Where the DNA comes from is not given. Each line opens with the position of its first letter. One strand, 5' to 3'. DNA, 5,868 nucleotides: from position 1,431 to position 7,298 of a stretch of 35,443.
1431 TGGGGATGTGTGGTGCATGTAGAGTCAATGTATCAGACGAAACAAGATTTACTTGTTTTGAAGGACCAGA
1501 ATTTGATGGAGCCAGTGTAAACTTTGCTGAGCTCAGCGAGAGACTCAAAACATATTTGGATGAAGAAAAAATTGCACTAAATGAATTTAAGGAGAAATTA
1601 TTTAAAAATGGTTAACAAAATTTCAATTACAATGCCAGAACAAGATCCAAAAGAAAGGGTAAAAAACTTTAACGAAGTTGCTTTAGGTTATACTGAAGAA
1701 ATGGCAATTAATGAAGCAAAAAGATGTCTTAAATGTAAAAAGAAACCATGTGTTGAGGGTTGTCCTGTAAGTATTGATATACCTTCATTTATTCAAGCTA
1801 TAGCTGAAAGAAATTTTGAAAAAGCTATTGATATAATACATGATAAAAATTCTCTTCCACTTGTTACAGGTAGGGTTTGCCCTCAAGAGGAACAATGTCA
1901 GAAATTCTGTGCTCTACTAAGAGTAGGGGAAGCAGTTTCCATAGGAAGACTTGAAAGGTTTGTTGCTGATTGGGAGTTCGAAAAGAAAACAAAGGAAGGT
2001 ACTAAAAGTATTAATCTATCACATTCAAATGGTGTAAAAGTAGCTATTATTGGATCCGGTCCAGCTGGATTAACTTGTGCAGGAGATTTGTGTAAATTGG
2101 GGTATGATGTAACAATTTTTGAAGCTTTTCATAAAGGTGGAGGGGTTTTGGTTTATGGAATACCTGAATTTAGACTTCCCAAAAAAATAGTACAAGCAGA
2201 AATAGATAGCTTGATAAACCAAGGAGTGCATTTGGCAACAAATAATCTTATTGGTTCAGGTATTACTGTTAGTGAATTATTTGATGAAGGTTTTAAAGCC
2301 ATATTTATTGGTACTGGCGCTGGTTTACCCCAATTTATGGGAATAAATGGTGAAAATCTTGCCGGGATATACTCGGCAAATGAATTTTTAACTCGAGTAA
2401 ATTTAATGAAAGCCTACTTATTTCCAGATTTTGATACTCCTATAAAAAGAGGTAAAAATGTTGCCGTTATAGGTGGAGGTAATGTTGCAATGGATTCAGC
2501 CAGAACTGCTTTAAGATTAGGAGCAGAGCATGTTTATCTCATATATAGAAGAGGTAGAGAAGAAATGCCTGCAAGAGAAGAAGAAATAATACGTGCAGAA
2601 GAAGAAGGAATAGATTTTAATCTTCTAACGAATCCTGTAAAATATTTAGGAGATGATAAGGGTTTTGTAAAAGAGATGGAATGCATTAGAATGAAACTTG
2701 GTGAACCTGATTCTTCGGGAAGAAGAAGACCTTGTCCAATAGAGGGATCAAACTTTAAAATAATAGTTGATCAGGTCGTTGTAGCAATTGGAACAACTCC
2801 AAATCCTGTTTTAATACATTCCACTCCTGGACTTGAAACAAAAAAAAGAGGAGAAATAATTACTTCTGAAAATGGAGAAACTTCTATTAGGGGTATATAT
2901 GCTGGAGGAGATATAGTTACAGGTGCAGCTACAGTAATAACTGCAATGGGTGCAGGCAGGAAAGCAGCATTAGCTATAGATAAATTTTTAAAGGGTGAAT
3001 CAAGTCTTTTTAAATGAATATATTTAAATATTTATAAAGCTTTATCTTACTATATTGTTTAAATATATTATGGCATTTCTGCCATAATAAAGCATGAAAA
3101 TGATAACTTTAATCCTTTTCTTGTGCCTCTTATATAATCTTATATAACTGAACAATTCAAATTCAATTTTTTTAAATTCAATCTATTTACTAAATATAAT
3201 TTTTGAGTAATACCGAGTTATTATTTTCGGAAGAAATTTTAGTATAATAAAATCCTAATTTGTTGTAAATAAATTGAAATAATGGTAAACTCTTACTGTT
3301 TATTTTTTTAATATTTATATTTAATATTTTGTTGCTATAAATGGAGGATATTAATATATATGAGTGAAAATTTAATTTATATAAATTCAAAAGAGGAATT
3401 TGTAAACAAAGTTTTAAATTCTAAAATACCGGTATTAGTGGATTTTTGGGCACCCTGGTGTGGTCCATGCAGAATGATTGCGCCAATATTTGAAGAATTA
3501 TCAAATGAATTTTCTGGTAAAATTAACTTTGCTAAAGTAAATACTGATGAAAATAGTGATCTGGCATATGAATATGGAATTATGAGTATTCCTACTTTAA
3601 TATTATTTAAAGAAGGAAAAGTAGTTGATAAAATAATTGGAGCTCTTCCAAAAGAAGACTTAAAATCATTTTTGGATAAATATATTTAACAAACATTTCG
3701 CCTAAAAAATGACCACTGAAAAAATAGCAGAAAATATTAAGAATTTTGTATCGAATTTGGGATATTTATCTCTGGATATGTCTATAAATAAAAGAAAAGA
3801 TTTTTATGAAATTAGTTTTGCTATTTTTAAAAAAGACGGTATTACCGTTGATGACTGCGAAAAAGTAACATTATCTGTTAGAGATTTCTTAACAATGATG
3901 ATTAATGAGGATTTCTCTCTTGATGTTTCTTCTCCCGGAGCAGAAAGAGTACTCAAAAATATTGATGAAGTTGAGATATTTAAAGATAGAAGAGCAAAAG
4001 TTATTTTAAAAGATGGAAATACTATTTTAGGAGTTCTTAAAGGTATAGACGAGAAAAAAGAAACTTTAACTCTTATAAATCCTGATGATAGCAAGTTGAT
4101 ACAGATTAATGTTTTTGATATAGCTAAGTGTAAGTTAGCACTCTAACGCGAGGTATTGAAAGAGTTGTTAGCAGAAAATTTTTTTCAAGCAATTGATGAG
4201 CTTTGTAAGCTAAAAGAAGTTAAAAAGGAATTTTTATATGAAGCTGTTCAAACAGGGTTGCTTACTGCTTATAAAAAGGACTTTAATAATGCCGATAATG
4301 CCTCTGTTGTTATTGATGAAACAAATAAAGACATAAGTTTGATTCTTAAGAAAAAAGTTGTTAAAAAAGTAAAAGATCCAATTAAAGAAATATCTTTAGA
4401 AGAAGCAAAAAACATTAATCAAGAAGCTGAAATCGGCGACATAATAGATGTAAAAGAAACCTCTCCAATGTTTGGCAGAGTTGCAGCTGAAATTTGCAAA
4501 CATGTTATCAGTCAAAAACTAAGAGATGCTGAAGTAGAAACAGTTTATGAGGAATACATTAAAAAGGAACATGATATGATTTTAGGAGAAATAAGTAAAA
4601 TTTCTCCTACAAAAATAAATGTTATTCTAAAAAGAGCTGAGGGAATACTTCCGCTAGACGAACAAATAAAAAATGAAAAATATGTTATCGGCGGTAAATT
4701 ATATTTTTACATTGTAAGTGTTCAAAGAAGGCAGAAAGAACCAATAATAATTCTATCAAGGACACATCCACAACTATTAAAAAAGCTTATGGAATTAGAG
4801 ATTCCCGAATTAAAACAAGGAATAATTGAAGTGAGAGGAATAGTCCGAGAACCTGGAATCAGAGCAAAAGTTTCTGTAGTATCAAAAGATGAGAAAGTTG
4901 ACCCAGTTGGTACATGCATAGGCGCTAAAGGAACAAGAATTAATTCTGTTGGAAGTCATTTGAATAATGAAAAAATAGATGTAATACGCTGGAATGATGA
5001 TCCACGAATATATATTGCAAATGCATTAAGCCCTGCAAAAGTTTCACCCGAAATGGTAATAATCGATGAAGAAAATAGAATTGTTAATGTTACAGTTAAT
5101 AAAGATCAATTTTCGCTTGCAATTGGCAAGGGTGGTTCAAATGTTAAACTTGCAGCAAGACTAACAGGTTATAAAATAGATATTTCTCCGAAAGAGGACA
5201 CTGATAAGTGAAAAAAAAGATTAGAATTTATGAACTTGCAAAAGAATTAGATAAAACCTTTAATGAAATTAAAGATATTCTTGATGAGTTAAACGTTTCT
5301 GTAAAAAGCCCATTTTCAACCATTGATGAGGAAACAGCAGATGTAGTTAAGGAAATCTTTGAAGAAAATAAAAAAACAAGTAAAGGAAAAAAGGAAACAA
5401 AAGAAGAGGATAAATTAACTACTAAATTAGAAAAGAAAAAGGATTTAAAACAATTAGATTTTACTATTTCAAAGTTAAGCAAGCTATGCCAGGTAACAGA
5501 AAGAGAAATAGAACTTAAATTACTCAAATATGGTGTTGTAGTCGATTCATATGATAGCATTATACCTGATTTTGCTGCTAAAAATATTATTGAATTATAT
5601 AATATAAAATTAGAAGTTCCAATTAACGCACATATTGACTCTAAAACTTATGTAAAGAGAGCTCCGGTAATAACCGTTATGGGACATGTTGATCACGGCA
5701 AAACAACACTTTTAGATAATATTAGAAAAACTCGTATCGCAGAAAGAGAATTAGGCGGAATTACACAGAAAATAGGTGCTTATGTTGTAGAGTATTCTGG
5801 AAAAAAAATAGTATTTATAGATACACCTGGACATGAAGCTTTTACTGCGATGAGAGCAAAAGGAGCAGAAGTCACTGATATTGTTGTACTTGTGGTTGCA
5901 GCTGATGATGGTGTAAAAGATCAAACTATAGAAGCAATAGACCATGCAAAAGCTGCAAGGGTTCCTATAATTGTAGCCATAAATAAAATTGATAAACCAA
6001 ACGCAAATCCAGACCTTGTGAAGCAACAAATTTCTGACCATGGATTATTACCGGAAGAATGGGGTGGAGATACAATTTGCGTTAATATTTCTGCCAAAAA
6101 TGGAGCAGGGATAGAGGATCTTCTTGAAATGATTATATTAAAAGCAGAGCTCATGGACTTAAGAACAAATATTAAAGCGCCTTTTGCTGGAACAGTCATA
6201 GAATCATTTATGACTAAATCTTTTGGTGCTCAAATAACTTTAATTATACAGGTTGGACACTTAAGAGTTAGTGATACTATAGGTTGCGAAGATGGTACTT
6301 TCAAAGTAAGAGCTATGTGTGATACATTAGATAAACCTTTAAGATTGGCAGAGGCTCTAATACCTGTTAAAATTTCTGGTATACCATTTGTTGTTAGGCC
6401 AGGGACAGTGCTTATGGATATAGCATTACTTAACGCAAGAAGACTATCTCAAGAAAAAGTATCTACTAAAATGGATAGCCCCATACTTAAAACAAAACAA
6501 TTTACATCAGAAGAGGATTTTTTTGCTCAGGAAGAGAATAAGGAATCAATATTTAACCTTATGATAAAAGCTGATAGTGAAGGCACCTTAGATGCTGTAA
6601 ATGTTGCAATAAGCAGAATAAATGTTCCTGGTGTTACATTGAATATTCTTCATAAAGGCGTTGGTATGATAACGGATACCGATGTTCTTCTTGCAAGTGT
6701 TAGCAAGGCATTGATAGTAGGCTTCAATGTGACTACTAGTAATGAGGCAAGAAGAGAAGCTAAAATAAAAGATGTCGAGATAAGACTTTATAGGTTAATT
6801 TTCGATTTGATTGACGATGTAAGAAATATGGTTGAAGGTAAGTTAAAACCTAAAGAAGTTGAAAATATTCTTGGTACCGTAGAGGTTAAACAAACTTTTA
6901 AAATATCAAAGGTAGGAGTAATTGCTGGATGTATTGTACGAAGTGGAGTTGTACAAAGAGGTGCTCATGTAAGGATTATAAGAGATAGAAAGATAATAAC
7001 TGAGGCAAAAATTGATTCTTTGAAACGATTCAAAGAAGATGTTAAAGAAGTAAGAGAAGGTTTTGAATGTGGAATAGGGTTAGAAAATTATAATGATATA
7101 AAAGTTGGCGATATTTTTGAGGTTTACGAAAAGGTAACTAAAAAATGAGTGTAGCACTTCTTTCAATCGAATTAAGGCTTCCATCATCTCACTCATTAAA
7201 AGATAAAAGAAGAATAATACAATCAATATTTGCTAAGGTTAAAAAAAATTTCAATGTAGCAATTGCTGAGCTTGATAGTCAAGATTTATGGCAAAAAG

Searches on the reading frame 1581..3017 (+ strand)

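Call 14: search_protein_families(library=pfam, proteins=[window:1581-3017:+], max_evalue=0.001)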
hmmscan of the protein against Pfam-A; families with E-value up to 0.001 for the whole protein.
window:1581-3017:+ (478 aa): 13 families
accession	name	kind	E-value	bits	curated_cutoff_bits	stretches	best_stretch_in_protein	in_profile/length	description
PF14691.11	Fer4_20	-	2.3e-43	147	25.8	1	26-136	1-112/113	Dihydroprymidine dehydrogenase domain II, 4Fe-4S cluster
PF07992.20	Pyr_redox_2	-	2.3e-37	129.4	26.1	1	153-459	2-291/291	Pyridine nucleotide-disulphide oxidoreductase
PF00070.33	Pyr_redox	-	2.2e-12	47.8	22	2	293-365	1-76/82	Pyridine nucleotide-disulphide oxidoreductase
PF13738.12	Pyr_redox_3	-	1.5e-09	38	30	0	289-325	162-197/305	Pyridine nucleotide-disulphide oxidoreductase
PF01262.27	AlaDh_PNT_C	-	1.4e-07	31.6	23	0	266-317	5-54/214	Alanine dehydrogenase/PNT, C-terminal domain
PF13450.12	NAD_binding_8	-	1.5e-05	25.6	21.9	1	156-188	1-33/68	NAD(P)-binding Rossmann-like domain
PF13241.12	NAD_binding_7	-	0.0001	23.3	22.1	0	290-325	6-40/104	Putative NAD(P)-binding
PF03807.23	F420_oxidored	-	0.00026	21.9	21.6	0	294-336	2-44/94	NADP oxidoreductase coenzyme F420-dependent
PF01266.30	DAO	-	0.00028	21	27.9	1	153-186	1-34/353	FAD dependent oxidoreductase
PF01494.25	FAD_binding_3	-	0.00033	20.4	22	1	152-182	2-32/349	FAD binding domain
PF03486.20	HI0933_like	-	0.00047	20.1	50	0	153-186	2-35/244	HI0933-like protein Rossmann domain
PF01946.23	Thi4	-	0.0006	19.6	26.2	0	152-212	18-77/235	Thi4 family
PF12831.13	FAD_oxidored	-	0.00075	19.3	27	0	154-194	2-42/416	FAD dependent oxidoreductase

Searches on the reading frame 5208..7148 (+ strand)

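Call 14: search_protein_families(library=pfam, proteins=[window:5208-7148:+], max_evalue=0.001)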
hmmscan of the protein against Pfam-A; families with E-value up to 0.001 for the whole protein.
window:5208-7148:+ (646 aa): 10 families
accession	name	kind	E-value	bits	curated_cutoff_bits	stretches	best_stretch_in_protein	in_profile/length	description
PF00009.33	GTP_EFTU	-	5.3e-38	130.9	26.5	1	151-311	2-184/188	Elongation factor Tu GTP binding domain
PF11987.13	IF-2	-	6.4e-29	100.7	27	1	429-538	6-116/117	Translation-initiation factor 2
PF01926.29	MMR_HSR1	-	3e-11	43.9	21.9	1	155-260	2-113/113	50S ribosome-binding GTPase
PF04760.21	IF2_N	-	8.9e-10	38.6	25.3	1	3-51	2-50/53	Translation initiation factor IF-2, N-terminal region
PF03144.31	GTP_EFTU_D2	-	1.2e-09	38.9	30.3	1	570-637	1-72/73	Elongation factor Tu domain 2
PF22042.2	EF-G_D2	-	1.2e-06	29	27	1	325-403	1-82/84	Elongation factor G domain 2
PF00025.27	Arf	-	1e-05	25.5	22.3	1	151-309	13-170/174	ADP-ribosylation factor family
PF00071.28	Ras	-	7.8e-05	22.7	21.6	1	156-312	3-159/162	Ras family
PF02421.24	FeoB_N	-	8.8e-05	22.5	27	1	155-308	3-155/156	Ferrous iron transport protein B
PF10662.15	PduV-EutP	-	0.0003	21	21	1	155-308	4-140/143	Ethanolamine utilisation - propanediol utilisation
